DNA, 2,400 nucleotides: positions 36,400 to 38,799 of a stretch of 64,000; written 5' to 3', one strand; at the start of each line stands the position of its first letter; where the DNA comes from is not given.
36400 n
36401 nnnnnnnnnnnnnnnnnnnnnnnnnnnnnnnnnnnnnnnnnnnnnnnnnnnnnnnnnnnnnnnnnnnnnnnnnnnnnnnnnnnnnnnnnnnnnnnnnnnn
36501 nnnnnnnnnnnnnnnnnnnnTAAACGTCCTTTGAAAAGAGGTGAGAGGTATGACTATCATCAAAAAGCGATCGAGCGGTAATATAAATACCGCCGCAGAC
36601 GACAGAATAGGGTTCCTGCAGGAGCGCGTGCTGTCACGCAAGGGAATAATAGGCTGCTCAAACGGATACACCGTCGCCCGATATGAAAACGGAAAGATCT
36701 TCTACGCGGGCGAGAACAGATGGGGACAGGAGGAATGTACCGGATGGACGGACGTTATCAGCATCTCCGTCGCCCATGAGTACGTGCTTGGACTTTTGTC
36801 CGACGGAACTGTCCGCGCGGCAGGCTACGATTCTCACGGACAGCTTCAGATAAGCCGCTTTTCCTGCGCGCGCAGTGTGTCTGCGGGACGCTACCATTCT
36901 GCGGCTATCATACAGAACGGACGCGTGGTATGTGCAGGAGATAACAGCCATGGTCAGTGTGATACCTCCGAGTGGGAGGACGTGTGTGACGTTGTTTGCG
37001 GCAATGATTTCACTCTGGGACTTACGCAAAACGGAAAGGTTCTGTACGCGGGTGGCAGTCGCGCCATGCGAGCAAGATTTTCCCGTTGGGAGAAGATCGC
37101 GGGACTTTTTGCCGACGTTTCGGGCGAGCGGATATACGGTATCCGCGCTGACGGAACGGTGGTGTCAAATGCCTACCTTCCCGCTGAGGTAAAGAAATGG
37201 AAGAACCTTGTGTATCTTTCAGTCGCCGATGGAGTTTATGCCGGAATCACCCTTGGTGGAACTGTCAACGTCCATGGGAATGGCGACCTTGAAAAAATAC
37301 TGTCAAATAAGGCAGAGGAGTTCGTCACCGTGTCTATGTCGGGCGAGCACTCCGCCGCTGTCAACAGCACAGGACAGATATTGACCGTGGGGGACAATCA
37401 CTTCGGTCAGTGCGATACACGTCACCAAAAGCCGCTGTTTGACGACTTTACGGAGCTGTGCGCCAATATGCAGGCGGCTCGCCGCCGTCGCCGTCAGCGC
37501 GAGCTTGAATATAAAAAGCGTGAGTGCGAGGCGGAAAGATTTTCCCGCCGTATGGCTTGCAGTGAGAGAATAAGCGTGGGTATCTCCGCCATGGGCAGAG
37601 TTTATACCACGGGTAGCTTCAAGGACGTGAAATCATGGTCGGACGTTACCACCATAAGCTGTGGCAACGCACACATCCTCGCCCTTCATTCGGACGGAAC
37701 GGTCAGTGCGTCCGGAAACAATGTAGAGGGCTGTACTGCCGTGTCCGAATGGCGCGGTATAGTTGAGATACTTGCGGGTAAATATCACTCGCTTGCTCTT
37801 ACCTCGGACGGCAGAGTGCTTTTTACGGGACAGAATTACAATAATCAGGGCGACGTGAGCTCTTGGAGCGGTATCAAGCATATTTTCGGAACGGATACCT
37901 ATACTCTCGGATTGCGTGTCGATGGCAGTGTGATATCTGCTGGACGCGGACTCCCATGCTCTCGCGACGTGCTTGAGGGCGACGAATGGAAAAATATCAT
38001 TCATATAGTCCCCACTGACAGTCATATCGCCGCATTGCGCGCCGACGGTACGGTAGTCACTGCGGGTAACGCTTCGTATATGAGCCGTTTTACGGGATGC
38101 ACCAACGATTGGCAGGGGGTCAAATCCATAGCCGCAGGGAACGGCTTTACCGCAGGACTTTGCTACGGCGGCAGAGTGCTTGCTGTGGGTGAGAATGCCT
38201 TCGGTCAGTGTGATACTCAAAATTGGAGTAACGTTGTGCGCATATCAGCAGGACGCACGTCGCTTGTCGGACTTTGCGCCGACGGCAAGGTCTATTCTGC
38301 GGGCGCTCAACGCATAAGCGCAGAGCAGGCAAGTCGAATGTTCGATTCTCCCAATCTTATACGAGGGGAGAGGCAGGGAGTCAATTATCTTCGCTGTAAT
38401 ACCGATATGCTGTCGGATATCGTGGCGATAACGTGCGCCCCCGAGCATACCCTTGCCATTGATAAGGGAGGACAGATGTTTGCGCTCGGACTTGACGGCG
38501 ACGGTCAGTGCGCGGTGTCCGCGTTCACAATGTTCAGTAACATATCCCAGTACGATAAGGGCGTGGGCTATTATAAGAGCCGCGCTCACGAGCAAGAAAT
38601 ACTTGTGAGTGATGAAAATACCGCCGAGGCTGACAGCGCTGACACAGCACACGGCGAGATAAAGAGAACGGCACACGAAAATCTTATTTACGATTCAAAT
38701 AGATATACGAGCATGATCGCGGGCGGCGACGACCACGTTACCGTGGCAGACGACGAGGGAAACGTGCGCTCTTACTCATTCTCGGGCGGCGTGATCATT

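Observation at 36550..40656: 1368-aa RCC1-repeat protein with no signal peptide, built of several propellers joined by unusual linkers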

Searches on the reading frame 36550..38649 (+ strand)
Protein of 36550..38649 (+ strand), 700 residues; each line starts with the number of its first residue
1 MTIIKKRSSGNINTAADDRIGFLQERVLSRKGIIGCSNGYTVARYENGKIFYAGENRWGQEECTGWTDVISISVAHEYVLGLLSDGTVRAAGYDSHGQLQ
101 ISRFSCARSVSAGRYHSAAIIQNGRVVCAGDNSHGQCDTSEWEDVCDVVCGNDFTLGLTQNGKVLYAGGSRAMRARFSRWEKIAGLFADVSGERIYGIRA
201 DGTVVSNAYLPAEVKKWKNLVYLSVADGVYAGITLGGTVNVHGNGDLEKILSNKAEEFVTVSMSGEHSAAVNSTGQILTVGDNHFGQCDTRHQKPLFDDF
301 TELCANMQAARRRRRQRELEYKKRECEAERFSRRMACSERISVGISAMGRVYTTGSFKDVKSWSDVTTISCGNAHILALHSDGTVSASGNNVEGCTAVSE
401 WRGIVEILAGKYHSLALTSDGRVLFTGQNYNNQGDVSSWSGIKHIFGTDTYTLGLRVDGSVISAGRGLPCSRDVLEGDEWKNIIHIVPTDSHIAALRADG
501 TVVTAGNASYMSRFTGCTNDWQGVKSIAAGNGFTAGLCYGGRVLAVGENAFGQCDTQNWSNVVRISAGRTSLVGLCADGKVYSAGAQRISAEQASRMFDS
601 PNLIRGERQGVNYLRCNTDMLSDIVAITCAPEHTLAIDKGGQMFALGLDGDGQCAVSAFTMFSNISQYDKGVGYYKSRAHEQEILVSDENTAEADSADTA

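Call 32: predict_structure(alignment_id=A2)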
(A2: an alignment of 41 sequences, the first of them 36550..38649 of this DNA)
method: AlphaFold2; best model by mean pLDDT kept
length: 700 residues; sequences in the alignment: 41
mean_pLDDT: 88.4   pTM: 0.79
mean pLDDT of the five models: 88.4, 88.0, 87.3, 87.4, 86.5
residues with pLDDT >= 90: 490; 70-90: 155; 50-70: 11; < 50: 44
segments of 3 or more residues with pLDDT < 50: 1-15, 670-672, 674-685, 687-700
pLDDT, mean of each block of 10 residues (from residue 1): 41 59 91 94 94 94 94 95 89 93 84 94 85 90 92 94 91 89 94 94 93 95 95 94 91 84 94 93 91 87 87 83 89 91 90 89 90 93 94 94 96 96 96 95 96 96 96 93 95 93 95 91 91 92 93 92 95 96 95 87 76 91 95 94 92 90 75 44 46 42
secondary structure, 60 per line:
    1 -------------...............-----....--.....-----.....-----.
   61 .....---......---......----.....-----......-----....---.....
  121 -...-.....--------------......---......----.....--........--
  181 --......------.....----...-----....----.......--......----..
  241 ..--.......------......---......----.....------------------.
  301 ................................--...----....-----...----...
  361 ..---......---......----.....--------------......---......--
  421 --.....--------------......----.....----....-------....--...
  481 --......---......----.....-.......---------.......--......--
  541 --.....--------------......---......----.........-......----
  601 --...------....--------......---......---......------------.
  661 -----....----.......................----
elements in order (helices of 4 or more, strands of 3 or more residues): H14-28 E34-37 E40-44 E50-54 H60-65 E69-74 E78-83 E88-92 H98-103 E109-112 E116-120 E126-130 E145-150 E154-159 E164-168 H171-178 E183-188 E195-199 E204-206 H212-215 E220-226 E229-234 E239-242 H245-251 E258-263 E267-272 E277-281 H300-332 E335-337 E342-345 E351-353 H358-362 E366-371 E375-380 E385-389 E404-409 E413-418 E423-427 E442-447 E452-456 E461-464 H472-475 E483-488 E492-497 E502-506 H508-514 E524-530 E533-538 E543-547 E562-567 E571-576 E581-589 H591-596 E603-605 E612-615 E624-629 E633-638 E642-647 H666-669 H674-696

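Call 35: fold_search(model_id=the predicted structure, library=pdb)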
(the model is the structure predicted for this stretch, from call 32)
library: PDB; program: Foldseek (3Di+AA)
matches with E <= 10: 1247; with E <= 0.001: 597
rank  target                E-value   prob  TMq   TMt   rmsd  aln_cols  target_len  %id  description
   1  3qhy_B                7.4e-20  1.00  0.30  0.71   4.2       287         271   25  Structural, thermodynamic and kinetic analysis of the picomolar binding affinity interaction of the beta-lactamase inh (released 2011-07-20)
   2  3qi0_C                9.8e-20  1.00  0.31  0.73   5.9       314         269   24  Structural, thermodynamic and kinetic analysis of the picomolar binding affinity interaction of the beta-lactamase inh (released 2011-07-20)
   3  3qi0_A                2.0e-19  1.00  0.31  0.74   4.5       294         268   24  Structural, thermodynamic and kinetic analysis of the picomolar binding affinity interaction of the beta-lactamase inh (released 2011-07-20)
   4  3qi0_F                4.1e-19  1.00  0.30  0.72   4.6       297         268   24  Structural, thermodynamic and kinetic analysis of the picomolar binding affinity interaction of the beta-lactamase inh (released 2011-07-20)
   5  1jtd_B                4.9e-19  1.00  0.30  0.70   4.1       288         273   25  Crystal structure of beta-lactamase inhibitor protein-II in complex with TEM-1 beta-lactamase (released 2001-10-03)
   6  6xzn_A                2.4e-16  1.00  0.31  0.55   7.4       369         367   21  Arabidopsis UV-B photoreceptor UVR8 mutant G101S W285A (released 2021-01-13)
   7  4dnw_A                1.4e-15  1.00  0.31  0.54   7.7       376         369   21  Crystal structure of UVB-resistance protein UVR8 (released 2012-03-07)
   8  6xzn_B                1.6e-15  1.00  0.31  0.55   7.3       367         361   21  Arabidopsis UV-B photoreceptor UVR8 mutant G101S W285A (released 2021-01-13)
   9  6xzl                  1.6e-15  1.00  0.30  0.52   7.5       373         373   21  Arabidopsis UV-B photoreceptor UVR8 mutant D96N D107N (released 2021-01-13)
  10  4dnw_B                2.4e-15  1.00  0.31  0.53   7.6       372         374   21  Crystal structure of UVB-resistance protein UVR8 (released 2012-03-07)
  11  4dnv_A                2.6e-15  1.00  0.31  0.55   7.3       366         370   22  Crystal structure of the W285F mutant of UVB-resistance protein UVR8 (released 2012-03-07)
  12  4dnu                  4.4e-15  1.00  0.31  0.54   7.3       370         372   20  Crystal structure of the W285A mutant of UVB-resistance protein UVR8 (released 2012-03-07)
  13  6dd7_A                7.7e-15  1.00  0.30  0.52   7.7       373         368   21  Crystal structure of plant UVB photoreceptor UVR8 from in situ serial Laue diffraction (released 2018-07-18)
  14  4dnv_B                1.0e-14  1.00  0.31  0.54   7.8       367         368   20  Crystal structure of the W285F mutant of UVB-resistance protein UVR8 (released 2012-03-07)
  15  4d9s_A                2.1e-14  1.00  0.31  0.52   7.1       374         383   20  Crystal structure of Arabidopsis thaliana UVR8 (UV Resistance locus 8) (released 2012-04-04)
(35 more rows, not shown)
